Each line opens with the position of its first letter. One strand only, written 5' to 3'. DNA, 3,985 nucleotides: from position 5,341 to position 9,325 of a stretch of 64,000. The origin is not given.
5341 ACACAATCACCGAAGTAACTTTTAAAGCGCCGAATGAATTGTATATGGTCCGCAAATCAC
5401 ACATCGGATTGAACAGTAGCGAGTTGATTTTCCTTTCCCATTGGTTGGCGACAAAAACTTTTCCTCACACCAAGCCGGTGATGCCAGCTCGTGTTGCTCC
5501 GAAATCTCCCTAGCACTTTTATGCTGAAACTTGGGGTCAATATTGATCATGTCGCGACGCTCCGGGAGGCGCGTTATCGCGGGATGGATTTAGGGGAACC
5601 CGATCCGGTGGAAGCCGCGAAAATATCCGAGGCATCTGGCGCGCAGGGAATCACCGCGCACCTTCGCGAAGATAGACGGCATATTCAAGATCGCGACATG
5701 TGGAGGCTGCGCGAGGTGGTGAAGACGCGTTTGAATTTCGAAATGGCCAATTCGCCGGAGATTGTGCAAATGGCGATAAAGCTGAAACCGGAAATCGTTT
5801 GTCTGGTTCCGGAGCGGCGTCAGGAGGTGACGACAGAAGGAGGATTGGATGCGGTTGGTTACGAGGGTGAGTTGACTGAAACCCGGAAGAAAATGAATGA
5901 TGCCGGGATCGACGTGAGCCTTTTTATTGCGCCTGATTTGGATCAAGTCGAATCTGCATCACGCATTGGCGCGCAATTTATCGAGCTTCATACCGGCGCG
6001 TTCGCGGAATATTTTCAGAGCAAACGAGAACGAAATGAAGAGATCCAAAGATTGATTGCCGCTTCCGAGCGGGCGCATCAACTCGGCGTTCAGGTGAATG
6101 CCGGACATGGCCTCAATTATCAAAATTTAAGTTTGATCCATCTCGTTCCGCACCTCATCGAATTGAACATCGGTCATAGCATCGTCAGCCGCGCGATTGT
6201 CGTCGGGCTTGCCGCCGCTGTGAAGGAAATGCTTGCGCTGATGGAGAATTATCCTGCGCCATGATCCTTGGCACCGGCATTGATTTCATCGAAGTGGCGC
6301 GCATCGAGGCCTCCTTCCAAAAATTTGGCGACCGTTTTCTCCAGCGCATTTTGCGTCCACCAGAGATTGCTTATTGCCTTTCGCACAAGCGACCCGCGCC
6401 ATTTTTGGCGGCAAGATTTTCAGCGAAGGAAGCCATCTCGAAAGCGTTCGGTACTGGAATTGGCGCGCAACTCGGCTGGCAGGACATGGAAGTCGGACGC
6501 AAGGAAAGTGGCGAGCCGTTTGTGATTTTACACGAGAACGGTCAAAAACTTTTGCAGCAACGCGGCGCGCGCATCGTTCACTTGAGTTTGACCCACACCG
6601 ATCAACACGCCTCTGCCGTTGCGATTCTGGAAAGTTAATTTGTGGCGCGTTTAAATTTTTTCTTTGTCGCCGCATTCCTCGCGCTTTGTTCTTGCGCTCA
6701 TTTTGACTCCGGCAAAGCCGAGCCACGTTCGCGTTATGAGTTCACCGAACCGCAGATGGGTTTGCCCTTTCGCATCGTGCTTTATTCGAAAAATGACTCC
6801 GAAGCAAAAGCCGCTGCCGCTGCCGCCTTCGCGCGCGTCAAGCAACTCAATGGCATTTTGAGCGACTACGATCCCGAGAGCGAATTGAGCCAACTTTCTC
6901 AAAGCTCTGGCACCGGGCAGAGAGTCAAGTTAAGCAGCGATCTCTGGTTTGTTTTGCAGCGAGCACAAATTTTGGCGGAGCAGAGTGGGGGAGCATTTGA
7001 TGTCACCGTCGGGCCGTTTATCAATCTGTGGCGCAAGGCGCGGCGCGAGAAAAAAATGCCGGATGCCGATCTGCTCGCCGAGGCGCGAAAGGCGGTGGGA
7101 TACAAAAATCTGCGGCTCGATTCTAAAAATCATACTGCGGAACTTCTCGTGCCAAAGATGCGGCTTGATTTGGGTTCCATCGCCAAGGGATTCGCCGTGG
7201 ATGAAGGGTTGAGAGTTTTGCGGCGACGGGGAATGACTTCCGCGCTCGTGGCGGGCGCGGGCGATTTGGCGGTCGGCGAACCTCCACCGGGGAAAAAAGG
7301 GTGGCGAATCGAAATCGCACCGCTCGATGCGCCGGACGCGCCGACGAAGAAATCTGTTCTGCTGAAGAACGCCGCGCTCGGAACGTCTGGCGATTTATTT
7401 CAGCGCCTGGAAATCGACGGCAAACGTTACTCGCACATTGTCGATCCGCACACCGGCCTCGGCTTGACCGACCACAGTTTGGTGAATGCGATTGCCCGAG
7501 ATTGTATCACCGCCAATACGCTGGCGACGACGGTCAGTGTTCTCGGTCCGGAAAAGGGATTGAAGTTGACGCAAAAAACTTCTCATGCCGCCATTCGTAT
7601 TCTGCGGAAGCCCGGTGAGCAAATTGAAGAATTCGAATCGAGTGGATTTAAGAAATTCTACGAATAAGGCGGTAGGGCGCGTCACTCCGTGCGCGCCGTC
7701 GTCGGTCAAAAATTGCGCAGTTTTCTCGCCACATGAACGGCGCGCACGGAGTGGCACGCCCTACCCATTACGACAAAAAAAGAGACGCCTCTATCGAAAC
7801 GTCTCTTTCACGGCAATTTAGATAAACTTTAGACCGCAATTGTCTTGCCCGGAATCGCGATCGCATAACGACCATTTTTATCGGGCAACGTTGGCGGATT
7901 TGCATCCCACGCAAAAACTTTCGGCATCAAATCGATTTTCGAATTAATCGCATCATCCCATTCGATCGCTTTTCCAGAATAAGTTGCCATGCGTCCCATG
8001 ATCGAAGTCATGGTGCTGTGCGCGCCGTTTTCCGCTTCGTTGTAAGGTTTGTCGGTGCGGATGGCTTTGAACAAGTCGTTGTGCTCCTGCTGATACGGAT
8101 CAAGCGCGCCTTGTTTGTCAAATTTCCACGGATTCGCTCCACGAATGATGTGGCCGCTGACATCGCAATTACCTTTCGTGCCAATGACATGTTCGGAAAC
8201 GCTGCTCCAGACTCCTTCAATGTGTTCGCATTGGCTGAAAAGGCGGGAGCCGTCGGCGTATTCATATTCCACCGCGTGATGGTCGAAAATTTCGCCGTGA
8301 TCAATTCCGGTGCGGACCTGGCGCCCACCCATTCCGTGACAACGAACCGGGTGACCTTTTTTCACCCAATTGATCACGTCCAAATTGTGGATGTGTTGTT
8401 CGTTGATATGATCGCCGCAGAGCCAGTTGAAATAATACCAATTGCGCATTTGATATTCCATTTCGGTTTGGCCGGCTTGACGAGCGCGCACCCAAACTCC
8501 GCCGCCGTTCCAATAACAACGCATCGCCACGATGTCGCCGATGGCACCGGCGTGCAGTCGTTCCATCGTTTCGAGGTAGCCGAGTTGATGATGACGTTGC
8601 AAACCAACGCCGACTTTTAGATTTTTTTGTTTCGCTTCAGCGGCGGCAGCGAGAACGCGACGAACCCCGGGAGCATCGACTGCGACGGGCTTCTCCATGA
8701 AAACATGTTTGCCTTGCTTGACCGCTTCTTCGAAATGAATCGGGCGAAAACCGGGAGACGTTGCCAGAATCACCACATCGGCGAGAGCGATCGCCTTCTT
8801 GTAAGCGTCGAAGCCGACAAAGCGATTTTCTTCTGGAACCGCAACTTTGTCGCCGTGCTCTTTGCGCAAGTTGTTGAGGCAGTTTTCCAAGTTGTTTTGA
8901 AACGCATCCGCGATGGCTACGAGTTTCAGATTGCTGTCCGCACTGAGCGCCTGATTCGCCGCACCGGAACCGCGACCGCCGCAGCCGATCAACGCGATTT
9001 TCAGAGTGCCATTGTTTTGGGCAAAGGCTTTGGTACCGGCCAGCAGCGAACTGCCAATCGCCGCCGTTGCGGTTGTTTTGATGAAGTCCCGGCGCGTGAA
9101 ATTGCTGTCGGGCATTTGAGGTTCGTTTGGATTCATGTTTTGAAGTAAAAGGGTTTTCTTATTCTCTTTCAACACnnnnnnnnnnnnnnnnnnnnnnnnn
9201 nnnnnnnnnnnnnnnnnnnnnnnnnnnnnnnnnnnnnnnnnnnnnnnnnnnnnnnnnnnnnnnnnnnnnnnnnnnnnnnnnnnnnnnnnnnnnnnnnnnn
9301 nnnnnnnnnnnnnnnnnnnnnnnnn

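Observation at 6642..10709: Candidate undescribed periplasmic redox chain: ApbE + heme c/FGE-fold protein with a non-canonical flavinylation site + Tat oxidoreductase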

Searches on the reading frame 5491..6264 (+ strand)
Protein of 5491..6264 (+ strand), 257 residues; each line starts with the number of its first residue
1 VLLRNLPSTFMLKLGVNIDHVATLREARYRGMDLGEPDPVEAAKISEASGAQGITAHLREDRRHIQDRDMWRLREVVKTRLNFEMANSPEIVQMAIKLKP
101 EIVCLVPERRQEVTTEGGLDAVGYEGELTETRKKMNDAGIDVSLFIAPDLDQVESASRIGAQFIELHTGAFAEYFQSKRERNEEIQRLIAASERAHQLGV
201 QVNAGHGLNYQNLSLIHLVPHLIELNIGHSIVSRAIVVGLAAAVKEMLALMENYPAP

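Call 3: search_protein_families(library=pfam, proteins=[window:5491-6264:+], max_evalue=0.01)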
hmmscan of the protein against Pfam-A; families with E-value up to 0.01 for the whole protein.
window:5491-6264:+ (257 aa): 1 family
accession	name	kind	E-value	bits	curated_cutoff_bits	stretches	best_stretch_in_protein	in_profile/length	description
PF03740.19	PdxJ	-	7.1e-94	313.7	24.5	1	13-251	1-234/234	Pyridoxal phosphate biosynthesis protein PdxJ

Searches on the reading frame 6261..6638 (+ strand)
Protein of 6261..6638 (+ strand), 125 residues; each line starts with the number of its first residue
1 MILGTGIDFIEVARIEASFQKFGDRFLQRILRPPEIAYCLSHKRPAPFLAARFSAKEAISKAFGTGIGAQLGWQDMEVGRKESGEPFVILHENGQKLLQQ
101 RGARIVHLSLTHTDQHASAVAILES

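Call 3: search_protein_families(library=pfam, proteins=[window:6261-6638:+], max_evalue=0.01)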
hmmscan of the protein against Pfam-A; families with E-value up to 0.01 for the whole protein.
window:6261-6638:+ (125 aa): 1 family
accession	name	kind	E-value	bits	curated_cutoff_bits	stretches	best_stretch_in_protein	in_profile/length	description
PF01648.25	ACPS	-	1.8e-18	67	25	1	5-97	2-95/111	4'-phosphopantetheinyl transferase superfamily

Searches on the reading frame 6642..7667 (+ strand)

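Call 3: search_protein_families(library=pfam, proteins=[window:6642-7667:+], max_evalue=0.01)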
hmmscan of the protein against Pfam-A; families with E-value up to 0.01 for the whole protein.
window:6642-7667:+ (341 aa): 1 family
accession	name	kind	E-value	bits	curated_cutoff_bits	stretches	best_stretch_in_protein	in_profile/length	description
PF02424.20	ApbE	-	9.6e-68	229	25.6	1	39-314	1-259/266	ApbE family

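Call 4: search_protein_families(library=ncbifam, proteins=[window:6642-7667:+], max_evalue=0.01)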
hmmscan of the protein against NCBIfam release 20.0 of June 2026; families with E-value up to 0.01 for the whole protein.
window:6642-7667:+ (341 aa): 1 family
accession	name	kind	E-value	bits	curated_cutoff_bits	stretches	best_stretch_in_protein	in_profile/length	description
NF007774.0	PRK10461.1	equivalog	2.3e-38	132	498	1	6-339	8-345/351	FAD:protein FMN transferase ApbE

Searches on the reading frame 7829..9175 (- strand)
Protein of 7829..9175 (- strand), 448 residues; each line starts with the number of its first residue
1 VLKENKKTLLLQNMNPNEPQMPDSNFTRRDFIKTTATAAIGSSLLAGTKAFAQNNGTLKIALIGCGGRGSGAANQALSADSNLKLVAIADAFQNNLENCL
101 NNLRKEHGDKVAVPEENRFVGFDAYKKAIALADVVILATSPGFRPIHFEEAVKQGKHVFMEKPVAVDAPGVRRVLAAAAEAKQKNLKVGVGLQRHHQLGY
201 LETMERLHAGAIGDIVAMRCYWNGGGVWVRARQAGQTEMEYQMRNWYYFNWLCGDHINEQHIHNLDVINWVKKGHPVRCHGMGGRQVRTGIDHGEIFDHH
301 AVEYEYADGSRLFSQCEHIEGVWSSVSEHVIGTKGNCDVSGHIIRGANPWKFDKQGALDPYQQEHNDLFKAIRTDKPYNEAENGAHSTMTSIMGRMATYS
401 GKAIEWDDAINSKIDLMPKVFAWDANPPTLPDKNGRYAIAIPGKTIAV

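Call 3: search_protein_families(library=pfam, proteins=[window:7829-9175:-], max_evalue=0.01)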
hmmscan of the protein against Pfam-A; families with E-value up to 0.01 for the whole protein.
window:7829-9175:- (448 aa): 4 families
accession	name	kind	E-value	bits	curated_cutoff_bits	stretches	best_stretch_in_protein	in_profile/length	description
PF01408.29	GFO_IDH_MocA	-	4.4e-13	50.4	24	1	58-184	1-115/120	Oxidoreductase family, NAD-binding Rossmann fold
PF22725.1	GFO_IDH_MocA_C3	-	1.8e-06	28.4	27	1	202-335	3-121/124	GFO/IDH/MocA C-terminal domain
PF01113.26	DapB_N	-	0.0011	19.5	25.6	1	59-158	2-94/124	Dihydrodipicolinate reductase, N-terminus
PF00365.25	PFK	-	0.009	15.8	30.9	0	51-97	83-130/277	Phosphofructokinase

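Call 4: search_protein_families(library=ncbifam, proteins=[window:7829-9175:-], max_evalue=0.01)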
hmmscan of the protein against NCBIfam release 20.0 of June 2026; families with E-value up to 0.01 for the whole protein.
window:7829-9175:- (448 aa): 13 families
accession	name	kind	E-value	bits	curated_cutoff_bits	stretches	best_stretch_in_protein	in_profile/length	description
TIGR04380.1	myo_inos_iolG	equivalog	7.2e-17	61.3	355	1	58-310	2-223/330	inositol 2-dehydrogenase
NF058561.1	BT_2158_fam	equivalog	7.6e-12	44.5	750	1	27-240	1-201/487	glycoside 3-dehydrogenase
NF052679.1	InsChiInosDhIolG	equivalog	3.6e-11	42.7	540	1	57-222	2-155/343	bifunctional inositol 2-dehydrogenase/D-chiro-inositol 1-dehydrogenase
NF040723.1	UDP-GlcNAcDh_Arch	equivalog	6.5e-06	25.9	450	1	58-221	1-147/302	UDP-N-acetylglucosamine 3-dehydrogenase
NF058563.1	BT_2159_fam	equivalog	0.00031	19.9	650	1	59-225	2-154/350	disaccharide 3-dehydrogenase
NF052479.1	LevoglcsnDh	equivalog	0.00051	18.8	650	1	137-220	79-159/386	levoglucosan dehydrogenase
TIGR03944.1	dehyd_SbnB_fam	equivalog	0.0011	18.1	326.9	1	35-157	113-224/327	2,3-diaminopropionate biosynthesis protein SbnB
NF009200.0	PRK12548.1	subfamily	0.0015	18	432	1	58-167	127-234/289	shikimate dehydrogenase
NF041392.1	XylDh_Gfo6_Halo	equivalog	0.0017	17.2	350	1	53-218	12-166/350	D-xylose 1-dehydrogenase Gfo6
TIGR02811.1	formate_TAT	hypoth_equivalog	0.0018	18.6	48.45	1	23-56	6-39/66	formate dehydrogenase region TAT target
NF008607.0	PRK11579.1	subfamily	0.0036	16.4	330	1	148-232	81-162/346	oxidoreductase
TIGR01409.1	TAT_signal_seq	domain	0.0042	17.4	16.7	0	27-48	2-21/29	twin-arginine translocation signal domain-containing protein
NF007574.0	PRK10206.1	equivalog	0.0089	15.1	352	0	136-221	70-152/345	oxidoreductase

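Call 53: search_solved_structures(query=window:7829-9175:-, max_evalue=0.00001)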
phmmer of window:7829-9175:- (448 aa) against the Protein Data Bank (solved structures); distinct sequences matched with E-value up to 0.00001: 10.
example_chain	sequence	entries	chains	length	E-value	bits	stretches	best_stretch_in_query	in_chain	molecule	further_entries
4n54_A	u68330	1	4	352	2.1e-09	40.1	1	56-222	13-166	Inositol dehydrogenase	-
4mkx_A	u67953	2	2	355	2.4e-09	39.9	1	57-222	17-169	Inositol dehydrogenase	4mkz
3mz0_A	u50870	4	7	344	8.7e-07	31.5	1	58-222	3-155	Inositol 2-dehydrogenase/D-chiro-inositol 3-dehydrogenase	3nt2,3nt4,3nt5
3ec7_A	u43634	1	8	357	1e-06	31.2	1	55-218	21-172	Putative Dehydrogenase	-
4hkt_A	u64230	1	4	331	3.5e-06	29.5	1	57-216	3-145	Inositol 2-dehydrogenase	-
1zh8_A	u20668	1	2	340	6e-06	28.7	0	103-220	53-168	oxidoreductase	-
4l8v_A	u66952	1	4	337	6.7e-06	28.6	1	59-222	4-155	Inositol 2-dehydrogenase/D-chiro-inositol 3-dehydrogenase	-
4l9r_A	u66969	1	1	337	6.8e-06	28.6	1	59-222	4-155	Inositol 2-dehydrogenase/D-chiro-inositol 3-dehydrogenase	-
3nto_A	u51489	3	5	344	8.2e-06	28.3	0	58-222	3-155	Inositol 2-dehydrogenase/D-chiro-inositol 3-dehydrogenase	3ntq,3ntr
5a02_A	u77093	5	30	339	8.6e-06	28.2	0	105-215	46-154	ALDOSE-ALDOSE OXIDOREDUCTASE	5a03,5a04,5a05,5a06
